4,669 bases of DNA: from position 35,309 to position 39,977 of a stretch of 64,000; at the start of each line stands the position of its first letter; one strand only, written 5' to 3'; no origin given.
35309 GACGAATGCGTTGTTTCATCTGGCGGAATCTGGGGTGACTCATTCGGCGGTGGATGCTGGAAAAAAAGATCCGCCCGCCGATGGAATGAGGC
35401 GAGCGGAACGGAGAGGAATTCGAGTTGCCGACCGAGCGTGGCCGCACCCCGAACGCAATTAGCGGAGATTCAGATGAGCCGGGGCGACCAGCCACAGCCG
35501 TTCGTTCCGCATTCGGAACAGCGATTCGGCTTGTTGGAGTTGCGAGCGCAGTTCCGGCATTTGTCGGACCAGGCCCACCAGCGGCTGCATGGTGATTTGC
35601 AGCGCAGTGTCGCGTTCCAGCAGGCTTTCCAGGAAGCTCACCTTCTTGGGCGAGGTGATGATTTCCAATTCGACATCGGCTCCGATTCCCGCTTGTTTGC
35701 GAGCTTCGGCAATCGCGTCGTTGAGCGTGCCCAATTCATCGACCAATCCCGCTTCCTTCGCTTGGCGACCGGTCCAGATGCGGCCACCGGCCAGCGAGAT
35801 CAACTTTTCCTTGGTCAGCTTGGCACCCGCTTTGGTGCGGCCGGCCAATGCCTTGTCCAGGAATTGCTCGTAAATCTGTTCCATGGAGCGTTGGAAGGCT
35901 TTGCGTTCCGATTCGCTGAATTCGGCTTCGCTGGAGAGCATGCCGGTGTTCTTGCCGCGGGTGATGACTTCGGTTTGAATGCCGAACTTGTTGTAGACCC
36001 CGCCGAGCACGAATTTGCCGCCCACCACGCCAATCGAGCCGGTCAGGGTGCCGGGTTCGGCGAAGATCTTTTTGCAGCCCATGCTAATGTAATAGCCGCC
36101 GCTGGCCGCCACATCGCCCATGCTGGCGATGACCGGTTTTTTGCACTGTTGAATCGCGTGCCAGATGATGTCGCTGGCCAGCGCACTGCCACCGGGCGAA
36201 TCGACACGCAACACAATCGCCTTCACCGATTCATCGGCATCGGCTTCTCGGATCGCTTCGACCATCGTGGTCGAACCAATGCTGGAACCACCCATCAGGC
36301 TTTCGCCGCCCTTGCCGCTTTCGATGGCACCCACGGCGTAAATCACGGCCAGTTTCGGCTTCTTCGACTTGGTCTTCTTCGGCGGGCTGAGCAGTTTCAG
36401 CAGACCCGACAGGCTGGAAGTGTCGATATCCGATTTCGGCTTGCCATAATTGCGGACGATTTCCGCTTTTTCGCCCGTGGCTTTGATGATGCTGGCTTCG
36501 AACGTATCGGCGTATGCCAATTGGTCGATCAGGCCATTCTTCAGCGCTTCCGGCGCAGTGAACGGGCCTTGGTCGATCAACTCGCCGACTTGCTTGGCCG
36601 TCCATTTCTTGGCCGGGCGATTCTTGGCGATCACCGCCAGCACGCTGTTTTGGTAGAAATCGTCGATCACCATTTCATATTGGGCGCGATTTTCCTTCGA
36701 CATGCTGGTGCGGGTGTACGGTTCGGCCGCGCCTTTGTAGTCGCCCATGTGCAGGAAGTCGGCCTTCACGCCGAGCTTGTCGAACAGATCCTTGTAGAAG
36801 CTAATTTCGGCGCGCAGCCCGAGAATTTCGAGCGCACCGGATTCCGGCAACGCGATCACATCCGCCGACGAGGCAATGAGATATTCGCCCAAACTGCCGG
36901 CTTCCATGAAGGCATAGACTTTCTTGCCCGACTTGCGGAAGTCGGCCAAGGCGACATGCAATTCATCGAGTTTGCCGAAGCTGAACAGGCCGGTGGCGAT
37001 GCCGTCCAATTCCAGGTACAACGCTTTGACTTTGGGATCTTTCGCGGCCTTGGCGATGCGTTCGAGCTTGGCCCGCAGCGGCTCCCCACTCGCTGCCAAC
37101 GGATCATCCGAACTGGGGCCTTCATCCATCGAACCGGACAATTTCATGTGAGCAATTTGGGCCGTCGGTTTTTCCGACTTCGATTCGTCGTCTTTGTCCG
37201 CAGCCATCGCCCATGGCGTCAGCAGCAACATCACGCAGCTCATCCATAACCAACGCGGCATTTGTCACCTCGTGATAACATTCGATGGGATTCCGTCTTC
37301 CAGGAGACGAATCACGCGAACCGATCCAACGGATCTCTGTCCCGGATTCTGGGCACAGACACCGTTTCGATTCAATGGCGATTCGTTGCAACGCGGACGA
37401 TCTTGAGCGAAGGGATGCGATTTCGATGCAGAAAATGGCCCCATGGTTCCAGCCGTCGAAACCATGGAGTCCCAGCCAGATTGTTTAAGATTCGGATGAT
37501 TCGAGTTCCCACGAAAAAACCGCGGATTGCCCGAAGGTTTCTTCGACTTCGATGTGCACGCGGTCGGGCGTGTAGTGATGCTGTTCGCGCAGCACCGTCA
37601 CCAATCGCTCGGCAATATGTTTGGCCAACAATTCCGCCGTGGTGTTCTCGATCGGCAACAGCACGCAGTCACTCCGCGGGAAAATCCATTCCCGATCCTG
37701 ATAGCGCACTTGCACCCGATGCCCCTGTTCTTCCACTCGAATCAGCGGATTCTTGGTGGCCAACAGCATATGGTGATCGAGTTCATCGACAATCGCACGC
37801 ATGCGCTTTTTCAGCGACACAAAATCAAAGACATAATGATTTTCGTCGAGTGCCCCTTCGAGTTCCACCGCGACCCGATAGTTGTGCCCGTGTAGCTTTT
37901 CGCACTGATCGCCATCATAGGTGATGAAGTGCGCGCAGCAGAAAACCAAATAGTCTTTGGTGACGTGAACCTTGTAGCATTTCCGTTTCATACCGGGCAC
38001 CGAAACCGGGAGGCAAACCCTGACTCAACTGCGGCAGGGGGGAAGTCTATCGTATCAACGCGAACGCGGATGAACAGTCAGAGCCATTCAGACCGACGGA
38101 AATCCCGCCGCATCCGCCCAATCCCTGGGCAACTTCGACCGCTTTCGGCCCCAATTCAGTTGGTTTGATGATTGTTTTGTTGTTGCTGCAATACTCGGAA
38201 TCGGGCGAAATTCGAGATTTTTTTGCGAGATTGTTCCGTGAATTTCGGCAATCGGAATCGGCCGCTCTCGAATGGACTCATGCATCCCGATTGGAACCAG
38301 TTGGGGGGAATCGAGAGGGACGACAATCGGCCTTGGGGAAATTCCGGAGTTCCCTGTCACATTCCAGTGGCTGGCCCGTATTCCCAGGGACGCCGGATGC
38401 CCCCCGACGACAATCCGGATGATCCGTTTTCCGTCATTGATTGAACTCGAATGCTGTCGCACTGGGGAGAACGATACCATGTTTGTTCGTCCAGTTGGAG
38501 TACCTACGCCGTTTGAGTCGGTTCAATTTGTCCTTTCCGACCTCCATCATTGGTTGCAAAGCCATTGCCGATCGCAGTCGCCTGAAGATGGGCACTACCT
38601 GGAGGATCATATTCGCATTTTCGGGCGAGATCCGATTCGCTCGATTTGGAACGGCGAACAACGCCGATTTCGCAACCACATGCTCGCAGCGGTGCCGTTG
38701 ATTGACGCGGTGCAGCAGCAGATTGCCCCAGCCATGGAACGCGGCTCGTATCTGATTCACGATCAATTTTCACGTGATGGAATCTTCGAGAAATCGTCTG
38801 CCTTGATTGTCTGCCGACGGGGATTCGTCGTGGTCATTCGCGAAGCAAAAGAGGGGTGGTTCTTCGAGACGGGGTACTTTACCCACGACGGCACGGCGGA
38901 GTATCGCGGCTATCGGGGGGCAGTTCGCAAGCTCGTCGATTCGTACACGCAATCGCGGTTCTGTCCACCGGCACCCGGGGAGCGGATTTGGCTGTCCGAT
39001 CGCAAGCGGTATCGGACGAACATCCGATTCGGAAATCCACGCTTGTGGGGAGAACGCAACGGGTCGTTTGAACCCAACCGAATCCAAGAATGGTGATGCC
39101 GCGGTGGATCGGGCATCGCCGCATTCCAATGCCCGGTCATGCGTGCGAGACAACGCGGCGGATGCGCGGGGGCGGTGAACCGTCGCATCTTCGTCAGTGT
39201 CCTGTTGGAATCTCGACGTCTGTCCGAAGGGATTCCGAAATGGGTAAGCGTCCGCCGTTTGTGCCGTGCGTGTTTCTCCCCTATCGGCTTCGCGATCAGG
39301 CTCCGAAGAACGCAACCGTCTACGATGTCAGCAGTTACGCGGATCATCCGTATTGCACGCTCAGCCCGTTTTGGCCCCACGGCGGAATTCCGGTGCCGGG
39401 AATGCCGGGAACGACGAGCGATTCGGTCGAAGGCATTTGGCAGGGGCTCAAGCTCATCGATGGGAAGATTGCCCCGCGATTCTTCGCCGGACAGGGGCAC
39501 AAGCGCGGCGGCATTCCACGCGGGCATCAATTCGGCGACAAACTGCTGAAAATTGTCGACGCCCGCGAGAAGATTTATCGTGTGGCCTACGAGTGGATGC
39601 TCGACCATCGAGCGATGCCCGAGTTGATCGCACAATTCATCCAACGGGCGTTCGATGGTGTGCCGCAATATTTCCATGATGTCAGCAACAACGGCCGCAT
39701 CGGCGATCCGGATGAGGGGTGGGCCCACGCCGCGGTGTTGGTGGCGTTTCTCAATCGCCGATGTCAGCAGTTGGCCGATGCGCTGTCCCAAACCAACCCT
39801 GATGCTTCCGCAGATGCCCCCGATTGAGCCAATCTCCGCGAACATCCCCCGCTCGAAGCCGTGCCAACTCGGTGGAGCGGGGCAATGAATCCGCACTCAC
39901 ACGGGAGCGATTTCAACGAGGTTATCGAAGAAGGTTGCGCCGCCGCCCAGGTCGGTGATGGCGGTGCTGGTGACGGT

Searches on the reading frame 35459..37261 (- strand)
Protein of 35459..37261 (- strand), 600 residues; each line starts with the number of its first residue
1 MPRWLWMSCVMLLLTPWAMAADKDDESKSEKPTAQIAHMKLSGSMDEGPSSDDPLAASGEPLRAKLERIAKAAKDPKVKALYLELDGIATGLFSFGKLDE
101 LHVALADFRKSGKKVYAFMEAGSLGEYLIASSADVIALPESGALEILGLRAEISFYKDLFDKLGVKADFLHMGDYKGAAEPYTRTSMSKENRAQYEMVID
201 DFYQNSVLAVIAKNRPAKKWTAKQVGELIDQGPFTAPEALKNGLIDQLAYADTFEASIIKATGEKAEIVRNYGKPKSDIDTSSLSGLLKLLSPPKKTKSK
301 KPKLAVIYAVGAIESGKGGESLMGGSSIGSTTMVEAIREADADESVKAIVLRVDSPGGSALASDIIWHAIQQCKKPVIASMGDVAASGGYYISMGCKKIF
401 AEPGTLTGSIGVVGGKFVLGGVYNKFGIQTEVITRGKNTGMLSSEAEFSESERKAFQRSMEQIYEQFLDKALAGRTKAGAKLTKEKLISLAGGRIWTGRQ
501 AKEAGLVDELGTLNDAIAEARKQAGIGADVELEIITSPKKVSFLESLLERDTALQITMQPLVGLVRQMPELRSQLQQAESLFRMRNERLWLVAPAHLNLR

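Call 90: search_protein_families(library=pfam, proteins=[window:35459-37261:-], max_evalue=0.001)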
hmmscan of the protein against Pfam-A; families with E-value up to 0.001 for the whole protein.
window:35459-37261:- (600 aa): 4 families
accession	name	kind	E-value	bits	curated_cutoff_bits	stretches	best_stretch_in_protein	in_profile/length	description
PF01343.23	Peptidase_S49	-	3e-72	242.1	24.9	2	371-526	3-153/154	Peptidase family S49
PF25145.1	NfeD1b_N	-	9.8e-09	35.5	40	1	336-413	22-98/189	NfeD1b, N-terminal domain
PF00574.28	CLP_protease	-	1.3e-06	28.9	20.2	1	334-398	34-98/182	Clp protease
PF01972.22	SDH_protease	-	0.00033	20.2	31.3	1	330-409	78-154/286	ClpP-like SDH-type serine proteinase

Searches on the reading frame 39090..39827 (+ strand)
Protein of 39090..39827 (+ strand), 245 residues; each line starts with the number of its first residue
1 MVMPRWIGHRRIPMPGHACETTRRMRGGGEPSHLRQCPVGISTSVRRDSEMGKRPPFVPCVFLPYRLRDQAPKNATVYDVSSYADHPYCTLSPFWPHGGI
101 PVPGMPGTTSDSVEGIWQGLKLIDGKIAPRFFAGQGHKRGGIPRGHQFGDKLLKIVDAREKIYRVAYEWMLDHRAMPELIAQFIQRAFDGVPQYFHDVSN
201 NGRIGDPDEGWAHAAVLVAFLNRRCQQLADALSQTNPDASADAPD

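Call 90: search_protein_families(library=pfam, proteins=[window:39090-39827:+], max_evalue=0.001)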
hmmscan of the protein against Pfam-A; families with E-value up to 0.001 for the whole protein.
window:39090-39827:+ (245 aa): 1 family
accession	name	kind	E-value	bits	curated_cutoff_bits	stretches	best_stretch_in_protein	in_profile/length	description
PF22075.2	DUF6939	-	5.9e-41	140.4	27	1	67-217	9-167/167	Family of unknown function (DUF6939)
